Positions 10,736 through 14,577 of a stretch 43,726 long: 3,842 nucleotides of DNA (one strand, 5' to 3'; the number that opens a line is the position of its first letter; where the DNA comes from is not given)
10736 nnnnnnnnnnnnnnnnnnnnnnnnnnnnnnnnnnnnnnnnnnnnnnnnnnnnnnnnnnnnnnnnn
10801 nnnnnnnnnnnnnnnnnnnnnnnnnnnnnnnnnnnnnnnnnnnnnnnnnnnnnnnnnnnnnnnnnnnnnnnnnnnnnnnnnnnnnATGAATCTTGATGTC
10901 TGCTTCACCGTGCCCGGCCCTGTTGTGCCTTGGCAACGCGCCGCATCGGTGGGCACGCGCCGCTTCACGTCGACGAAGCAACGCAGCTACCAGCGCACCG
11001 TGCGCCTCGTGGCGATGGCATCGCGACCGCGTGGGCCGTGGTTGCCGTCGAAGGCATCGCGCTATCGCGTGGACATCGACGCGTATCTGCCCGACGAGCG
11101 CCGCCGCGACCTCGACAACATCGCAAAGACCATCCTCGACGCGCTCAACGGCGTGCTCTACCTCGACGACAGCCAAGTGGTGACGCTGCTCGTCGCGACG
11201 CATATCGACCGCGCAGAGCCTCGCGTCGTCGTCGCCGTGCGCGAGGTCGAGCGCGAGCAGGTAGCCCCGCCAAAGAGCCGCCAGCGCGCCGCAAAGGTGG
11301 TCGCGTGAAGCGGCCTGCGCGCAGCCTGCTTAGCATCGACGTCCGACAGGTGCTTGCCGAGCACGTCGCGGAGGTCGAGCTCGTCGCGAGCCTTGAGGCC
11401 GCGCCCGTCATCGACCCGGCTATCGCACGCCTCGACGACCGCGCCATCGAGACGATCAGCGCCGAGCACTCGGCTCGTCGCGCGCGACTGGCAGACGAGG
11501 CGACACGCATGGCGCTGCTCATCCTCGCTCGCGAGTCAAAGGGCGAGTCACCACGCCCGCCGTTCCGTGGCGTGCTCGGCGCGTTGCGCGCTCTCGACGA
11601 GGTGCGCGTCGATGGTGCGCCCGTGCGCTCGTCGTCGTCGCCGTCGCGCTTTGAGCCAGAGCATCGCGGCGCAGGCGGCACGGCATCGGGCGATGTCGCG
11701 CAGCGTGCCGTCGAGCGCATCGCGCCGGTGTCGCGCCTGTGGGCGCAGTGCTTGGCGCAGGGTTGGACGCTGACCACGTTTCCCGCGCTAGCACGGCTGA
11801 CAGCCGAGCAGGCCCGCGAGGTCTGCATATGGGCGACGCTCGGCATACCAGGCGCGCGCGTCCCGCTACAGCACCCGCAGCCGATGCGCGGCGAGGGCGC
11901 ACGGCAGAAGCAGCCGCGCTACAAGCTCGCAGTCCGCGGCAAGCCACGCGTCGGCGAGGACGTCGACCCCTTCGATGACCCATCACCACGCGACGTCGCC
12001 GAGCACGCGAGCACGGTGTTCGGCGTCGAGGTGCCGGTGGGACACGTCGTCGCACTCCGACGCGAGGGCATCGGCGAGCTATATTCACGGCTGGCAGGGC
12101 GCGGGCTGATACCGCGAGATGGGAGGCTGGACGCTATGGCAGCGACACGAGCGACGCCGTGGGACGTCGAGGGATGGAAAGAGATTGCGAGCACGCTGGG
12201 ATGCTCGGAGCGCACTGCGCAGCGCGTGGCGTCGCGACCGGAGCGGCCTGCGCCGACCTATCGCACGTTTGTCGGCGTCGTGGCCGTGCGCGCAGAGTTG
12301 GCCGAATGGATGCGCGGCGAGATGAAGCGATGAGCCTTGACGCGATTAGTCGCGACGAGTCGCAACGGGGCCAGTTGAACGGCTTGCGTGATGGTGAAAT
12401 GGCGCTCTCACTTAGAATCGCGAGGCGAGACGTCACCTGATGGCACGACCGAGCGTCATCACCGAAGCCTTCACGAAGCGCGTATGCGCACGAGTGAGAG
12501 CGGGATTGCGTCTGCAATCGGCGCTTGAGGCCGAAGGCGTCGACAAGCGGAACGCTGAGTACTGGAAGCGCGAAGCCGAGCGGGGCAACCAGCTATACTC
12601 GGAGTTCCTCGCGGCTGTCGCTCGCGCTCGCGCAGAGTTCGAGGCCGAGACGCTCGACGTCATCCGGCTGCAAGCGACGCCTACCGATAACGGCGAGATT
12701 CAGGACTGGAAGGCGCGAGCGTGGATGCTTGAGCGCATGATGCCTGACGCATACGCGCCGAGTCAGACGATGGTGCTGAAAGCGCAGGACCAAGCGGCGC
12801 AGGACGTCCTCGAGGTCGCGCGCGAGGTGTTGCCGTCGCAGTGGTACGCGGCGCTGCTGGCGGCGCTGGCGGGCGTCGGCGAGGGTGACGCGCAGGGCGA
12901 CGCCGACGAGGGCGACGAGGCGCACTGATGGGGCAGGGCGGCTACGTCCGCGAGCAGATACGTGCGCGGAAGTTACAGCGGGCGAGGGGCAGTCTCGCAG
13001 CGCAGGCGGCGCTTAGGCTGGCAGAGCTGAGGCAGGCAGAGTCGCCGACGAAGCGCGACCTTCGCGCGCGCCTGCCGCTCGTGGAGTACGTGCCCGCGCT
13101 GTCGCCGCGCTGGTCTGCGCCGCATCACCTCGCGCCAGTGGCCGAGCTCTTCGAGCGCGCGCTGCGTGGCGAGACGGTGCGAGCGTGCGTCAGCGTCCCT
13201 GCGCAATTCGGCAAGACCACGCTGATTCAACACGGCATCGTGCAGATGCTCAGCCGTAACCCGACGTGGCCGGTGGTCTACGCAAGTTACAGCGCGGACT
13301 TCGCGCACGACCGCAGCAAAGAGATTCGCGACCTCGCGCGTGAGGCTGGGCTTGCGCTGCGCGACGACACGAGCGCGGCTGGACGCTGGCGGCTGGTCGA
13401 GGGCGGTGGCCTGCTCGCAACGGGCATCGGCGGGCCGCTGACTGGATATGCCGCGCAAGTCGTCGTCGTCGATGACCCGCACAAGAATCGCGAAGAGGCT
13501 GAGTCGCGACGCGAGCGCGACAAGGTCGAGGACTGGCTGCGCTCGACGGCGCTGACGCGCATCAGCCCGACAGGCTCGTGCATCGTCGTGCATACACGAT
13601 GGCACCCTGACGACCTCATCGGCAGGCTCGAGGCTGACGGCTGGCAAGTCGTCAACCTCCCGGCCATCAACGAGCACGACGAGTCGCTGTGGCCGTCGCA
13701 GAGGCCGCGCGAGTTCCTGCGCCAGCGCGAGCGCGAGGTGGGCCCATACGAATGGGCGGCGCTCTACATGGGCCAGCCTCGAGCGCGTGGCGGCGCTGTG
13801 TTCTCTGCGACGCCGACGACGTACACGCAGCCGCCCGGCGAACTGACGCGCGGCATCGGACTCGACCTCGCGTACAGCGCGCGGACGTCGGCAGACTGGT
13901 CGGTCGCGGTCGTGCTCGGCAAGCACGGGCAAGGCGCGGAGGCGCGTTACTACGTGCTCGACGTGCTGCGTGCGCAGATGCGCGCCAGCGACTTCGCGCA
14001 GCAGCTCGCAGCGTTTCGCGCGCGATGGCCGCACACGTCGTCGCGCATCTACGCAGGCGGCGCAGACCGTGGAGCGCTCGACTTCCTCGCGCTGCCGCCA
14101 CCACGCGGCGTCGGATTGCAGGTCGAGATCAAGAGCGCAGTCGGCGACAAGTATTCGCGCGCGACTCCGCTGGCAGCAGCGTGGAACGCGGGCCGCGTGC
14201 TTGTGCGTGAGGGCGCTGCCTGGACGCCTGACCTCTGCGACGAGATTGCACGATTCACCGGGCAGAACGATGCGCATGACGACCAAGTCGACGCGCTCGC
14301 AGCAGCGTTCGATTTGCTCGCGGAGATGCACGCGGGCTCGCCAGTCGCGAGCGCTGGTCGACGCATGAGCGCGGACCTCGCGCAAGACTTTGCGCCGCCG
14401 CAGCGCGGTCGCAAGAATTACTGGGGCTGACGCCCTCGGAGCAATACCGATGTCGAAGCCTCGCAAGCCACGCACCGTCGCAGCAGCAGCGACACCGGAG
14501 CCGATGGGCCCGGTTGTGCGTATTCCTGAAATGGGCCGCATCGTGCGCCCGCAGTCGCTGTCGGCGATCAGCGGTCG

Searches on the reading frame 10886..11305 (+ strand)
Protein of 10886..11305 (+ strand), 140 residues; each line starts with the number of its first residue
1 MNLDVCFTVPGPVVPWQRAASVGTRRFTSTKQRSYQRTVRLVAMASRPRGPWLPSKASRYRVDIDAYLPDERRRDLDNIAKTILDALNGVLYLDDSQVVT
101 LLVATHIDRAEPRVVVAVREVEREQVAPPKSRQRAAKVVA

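Call 28: search_protein_families(library=pfam, proteins=[window:10886-11305:+], max_evalue=0.01)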
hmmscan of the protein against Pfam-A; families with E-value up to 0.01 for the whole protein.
window:10886-11305:+ (140 aa): 2 families
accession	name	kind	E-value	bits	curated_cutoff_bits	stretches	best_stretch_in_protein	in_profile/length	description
PF05866.16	RusA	-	6e-18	66.1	22.8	1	11-119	2-124/124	Endodeoxyribonuclease RusA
PF11367.14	Tail_completion_gp17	-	0.00097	19.7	24.5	1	20-112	15-108/124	Tail completion protein gp17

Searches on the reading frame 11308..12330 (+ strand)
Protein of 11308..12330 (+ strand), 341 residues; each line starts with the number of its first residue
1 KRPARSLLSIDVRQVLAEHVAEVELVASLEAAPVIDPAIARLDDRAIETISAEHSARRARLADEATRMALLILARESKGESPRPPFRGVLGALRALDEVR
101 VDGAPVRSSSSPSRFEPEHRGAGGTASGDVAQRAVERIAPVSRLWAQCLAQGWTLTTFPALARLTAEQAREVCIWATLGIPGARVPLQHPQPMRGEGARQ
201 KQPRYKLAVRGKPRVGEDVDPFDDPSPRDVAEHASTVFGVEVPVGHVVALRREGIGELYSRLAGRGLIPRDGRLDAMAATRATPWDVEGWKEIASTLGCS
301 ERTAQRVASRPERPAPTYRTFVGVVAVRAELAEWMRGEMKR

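Call 28: search_protein_families(library=pfam, proteins=[window:11308-12330:+], max_evalue=0.01)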
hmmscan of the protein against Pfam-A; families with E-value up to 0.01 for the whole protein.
window:11308-12330:+ (341 aa): 1 family
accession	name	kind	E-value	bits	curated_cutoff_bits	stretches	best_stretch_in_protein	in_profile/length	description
PF13384.12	HTH_23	-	0.0019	18.4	24.6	0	289-310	19-40/50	Homeodomain-like domain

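Call 66: search_protein_families(library=ncbifam, proteins=[window:11308-12330:+], max_evalue=1)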
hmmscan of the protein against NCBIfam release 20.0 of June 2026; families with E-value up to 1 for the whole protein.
window:11308-12330:+ (341 aa): 0 families

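Call 91: search_protein_families(library=phrogs, proteins=[window:11308-12330:+], max_evalue=0.01)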
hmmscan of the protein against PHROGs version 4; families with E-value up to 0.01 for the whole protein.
window:11308-12330:+ (341 aa): 0 families

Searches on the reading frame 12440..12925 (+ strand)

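Call 28: search_protein_families(library=pfam, proteins=[window:12440-12925:+], max_evalue=0.01)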
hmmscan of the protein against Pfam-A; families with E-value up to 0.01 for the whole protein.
window:12440-12925:+ (162 aa): 1 family
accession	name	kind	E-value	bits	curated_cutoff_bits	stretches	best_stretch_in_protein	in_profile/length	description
PF20901.3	Sf6_terminase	-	0.00083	19.8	27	1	8-110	2-104/106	Bacteriophage Sf6, terminase small subunit-like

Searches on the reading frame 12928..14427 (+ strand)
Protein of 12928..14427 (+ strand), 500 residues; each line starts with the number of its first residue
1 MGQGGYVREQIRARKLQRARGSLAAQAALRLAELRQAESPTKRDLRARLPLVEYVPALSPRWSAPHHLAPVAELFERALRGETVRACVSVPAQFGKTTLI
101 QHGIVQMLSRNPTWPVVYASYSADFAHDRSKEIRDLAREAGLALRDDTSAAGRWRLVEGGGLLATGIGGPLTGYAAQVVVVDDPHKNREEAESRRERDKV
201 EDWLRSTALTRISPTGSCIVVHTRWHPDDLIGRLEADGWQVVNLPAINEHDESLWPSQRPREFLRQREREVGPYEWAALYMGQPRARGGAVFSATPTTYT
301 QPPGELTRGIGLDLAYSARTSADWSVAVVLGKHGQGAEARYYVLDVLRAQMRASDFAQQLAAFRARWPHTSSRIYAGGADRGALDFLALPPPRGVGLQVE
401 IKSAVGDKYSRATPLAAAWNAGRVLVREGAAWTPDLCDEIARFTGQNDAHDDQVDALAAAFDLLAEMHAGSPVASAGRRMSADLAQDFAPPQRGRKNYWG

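Call 28: search_protein_families(library=pfam, proteins=[window:12928-14427:+], max_evalue=0.01)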
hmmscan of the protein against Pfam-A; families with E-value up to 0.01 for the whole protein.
window:12928-14427:+ (500 aa): 3 families
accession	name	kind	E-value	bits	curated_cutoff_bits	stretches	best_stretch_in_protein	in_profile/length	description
PF17289.8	Terminase_6C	-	2.1e-09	38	22.6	1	310-461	1-152/155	Terminase RNaseH-like domain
PF03237.21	Terminase_6N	-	4.3e-09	36.8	22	1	90-294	4-210/215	Terminase large subunit, T4likevirus-type, N-terminal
PF24029.1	DUF7340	-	0.0023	18.1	27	1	195-229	18-52/62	Domain of unknown function (DUF7340)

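Call 42: search_dna_similar(query=window:12928-14427:+, collection=phages, mode=protein, max_rows=12)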
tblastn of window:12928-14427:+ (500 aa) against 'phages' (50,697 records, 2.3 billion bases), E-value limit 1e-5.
Records with a match: 1478; places in all: 1480; records where one place covers at least 80% of the query: 41.
Best place of each record, by identity: <60% 1478.
By first word of the organism name: Mycobacterium 493; Microbacterium 273; Gordonia 167; Acinetobacter 47; Brucella 41; Lactococcus 40; Bacteriophage 38; Xanthomonas 38; Caulobacter 36; Helicobacter 35; and 70 more.
By host as written in the record: Mycobacterium smegmatis mc2 155 345; Gordonia terrae 3612 129; Microbacterium foliorum NRRL B-24224 SEA 111; Microbacterium foliorum NRRL B-24224 104; Mycobacterium smegmatis mc#155 83; - 60; Microbacterium paraoxydans NWU1 27; Helicobacter pylori 27; and 242 more.
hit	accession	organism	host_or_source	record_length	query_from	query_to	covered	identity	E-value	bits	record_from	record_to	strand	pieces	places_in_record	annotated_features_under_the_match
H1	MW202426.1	Caudoviricetes sp.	Manatee Spring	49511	47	448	80%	32.5%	2e-39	158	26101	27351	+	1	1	terminase large subunit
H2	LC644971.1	Acetobacter phage phiAO1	Acetobacter orleanensis NBRC 3170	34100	47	445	80%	32.6%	3e-38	155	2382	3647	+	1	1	phage Terminase protein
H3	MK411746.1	Arthrobacter phage Sonali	Arthrobacter globiformis B-2979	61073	60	448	78%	31.8%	3e-35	146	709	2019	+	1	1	2: terminase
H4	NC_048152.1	Arthrobacter phage Sonali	Arthrobacter globiformis B-2979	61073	60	448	78%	31.8%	3e-35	146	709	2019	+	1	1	2: terminase large subunit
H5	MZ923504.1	Microcystis phage MinS1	Microcystis aeruginosa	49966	85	448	73%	33.9%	5e-30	130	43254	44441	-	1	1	terminase large subunit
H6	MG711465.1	Faecalibacterium phage FP_Brigit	Faecalibacterium prausnitzii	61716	43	448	81%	30.0%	8e-36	148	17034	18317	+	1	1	terminase large subunit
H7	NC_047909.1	Faecalibacterium phage FP_Brigit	Faecalibacterium prausnitzii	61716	43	448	81%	30.0%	8e-36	148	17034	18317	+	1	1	terminase large subunit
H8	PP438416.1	Microcystis phage Mae-JY24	Microcystis aeruginosa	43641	65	445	76%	31.8%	3e-32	137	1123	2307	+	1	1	terminase large subunit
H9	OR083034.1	Microcystis phage Mwe-Yong1318-1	Microcystis wesenbergii FACHB-1318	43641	65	445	76%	31.8%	3e-32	137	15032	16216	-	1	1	terminase large subunit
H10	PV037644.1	Bacillus phage vB_BcM_CUBc25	Bacillus cereus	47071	40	448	82%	29.3%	5e-30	130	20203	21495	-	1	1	terminase large subunit | hypothetical protein (x2)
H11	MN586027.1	Arthrobacter phage Mufasa8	Arthrobacter sp. ATCC 21022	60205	60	450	78%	30.6%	1e-28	126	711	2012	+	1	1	2: terminase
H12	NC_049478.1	Arthrobacter phage Mufasa8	Arthrobacter sp. ATCC 21022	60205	60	450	78%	30.6%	1e-28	126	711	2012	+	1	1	2: terminase large subunit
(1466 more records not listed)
